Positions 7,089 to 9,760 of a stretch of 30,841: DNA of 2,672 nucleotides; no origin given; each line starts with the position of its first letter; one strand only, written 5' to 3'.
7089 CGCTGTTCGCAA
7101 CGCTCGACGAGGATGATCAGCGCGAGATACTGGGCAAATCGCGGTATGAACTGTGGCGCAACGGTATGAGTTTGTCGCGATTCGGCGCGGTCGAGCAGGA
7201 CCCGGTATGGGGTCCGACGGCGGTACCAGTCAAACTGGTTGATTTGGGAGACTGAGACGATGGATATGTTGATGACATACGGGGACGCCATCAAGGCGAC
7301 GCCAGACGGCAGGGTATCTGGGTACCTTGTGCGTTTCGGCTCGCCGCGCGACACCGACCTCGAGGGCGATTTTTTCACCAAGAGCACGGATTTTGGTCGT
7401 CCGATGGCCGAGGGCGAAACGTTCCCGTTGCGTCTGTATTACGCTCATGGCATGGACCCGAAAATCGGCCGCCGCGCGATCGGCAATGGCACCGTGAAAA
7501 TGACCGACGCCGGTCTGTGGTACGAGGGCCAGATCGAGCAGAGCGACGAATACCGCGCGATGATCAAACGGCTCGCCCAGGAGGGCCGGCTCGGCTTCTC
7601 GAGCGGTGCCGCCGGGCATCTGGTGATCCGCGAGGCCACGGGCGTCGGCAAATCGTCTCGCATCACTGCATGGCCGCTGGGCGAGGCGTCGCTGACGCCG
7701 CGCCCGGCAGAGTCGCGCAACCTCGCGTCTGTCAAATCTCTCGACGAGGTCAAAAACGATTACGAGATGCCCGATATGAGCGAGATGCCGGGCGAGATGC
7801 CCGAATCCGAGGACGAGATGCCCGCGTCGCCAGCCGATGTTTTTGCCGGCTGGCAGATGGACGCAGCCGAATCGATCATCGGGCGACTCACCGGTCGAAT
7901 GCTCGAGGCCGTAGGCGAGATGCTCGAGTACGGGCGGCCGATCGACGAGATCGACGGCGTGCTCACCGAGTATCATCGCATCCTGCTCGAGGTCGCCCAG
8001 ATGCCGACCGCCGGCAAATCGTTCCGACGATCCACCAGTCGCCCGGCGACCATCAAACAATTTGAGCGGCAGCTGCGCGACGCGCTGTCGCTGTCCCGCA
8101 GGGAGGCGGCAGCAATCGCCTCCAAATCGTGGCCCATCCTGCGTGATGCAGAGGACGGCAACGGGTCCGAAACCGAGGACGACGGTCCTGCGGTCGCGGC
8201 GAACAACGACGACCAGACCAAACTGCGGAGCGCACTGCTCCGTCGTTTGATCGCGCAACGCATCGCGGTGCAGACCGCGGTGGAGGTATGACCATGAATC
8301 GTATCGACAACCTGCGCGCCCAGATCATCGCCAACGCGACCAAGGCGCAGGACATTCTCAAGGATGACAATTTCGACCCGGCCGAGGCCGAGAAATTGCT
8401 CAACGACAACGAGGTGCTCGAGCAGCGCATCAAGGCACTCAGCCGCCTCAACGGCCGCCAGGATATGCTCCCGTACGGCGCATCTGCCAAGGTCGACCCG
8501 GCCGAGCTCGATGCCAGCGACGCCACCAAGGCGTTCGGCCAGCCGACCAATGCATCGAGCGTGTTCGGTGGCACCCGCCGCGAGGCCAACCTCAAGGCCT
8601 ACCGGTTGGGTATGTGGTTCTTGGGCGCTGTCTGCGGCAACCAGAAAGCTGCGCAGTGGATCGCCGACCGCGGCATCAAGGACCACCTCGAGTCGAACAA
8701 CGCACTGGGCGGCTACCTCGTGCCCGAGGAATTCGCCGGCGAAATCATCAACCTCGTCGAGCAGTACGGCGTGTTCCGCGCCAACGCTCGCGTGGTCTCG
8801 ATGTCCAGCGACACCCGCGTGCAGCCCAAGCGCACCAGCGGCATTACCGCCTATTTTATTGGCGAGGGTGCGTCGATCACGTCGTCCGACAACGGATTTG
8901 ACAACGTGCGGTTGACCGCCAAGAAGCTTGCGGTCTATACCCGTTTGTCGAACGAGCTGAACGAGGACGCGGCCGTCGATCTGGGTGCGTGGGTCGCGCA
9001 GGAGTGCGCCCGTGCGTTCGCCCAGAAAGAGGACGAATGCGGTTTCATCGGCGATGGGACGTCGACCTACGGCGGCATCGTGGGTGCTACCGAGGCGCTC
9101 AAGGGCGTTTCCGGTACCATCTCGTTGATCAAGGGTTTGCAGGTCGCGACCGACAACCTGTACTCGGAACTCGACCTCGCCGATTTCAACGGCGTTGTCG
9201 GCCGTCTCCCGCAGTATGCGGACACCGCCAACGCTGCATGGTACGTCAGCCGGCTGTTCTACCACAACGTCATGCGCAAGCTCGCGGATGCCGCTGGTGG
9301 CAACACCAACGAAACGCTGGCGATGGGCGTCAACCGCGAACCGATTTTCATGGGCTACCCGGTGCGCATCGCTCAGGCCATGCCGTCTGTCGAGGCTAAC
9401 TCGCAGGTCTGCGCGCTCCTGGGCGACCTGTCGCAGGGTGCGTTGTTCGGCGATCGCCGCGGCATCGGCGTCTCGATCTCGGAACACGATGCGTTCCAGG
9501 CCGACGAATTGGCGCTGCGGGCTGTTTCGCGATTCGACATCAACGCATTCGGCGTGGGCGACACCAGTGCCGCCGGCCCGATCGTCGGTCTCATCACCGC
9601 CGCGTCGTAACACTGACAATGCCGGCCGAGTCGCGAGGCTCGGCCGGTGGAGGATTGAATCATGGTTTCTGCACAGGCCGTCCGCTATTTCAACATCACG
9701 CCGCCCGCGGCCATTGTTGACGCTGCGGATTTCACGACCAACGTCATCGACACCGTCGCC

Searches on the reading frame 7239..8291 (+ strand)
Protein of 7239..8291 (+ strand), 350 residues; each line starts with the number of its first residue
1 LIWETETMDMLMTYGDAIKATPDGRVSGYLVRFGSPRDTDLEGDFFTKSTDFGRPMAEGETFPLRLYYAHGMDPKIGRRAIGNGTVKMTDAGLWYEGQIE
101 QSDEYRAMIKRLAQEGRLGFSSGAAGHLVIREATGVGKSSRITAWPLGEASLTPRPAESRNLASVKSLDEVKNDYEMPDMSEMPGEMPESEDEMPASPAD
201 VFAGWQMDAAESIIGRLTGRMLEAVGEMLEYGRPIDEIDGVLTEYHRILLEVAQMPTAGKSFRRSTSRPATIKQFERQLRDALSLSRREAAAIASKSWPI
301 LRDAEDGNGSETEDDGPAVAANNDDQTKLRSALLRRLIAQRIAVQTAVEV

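Call 16: search_protein_families(library=phrogs, proteins=[window:7239-8291:+], max_evalue=0.001)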
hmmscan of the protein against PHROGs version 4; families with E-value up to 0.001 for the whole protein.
window:7239-8291:+ (350 aa): 1 family
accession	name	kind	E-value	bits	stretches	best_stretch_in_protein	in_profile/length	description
phrog_80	-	head and packaging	0.00066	20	0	23-111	235-325/607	head maturation protease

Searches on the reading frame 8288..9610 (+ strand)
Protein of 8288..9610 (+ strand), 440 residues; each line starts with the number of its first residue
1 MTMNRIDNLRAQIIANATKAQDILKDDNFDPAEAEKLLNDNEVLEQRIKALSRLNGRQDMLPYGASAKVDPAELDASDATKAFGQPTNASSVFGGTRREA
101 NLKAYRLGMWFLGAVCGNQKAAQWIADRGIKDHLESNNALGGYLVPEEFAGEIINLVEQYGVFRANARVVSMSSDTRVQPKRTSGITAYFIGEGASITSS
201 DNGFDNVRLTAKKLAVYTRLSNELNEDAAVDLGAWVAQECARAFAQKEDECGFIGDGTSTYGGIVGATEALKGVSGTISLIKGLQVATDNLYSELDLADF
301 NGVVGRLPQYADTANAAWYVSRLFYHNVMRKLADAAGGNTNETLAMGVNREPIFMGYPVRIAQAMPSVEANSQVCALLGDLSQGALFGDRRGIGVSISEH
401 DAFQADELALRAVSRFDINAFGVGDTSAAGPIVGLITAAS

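Call 16: search_protein_families(library=phrogs, proteins=[window:8288-9610:+], max_evalue=0.001)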
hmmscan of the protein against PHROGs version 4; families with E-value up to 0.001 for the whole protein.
window:8288-9610:+ (440 aa): 4 families
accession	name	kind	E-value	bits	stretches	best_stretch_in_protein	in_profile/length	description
phrog_10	-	head and packaging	4.3e-55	189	1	1-432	260-641/752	major head protein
phrog_617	-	head and packaging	1.3e-21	78.2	1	135-406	341-592/626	major head protein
phrog_2263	-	head and packaging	1e-05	25.6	1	35-249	201-384/551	major head protein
phrog_1623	-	head and packaging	0.00045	20.6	1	139-367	20-246/305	virion structural protein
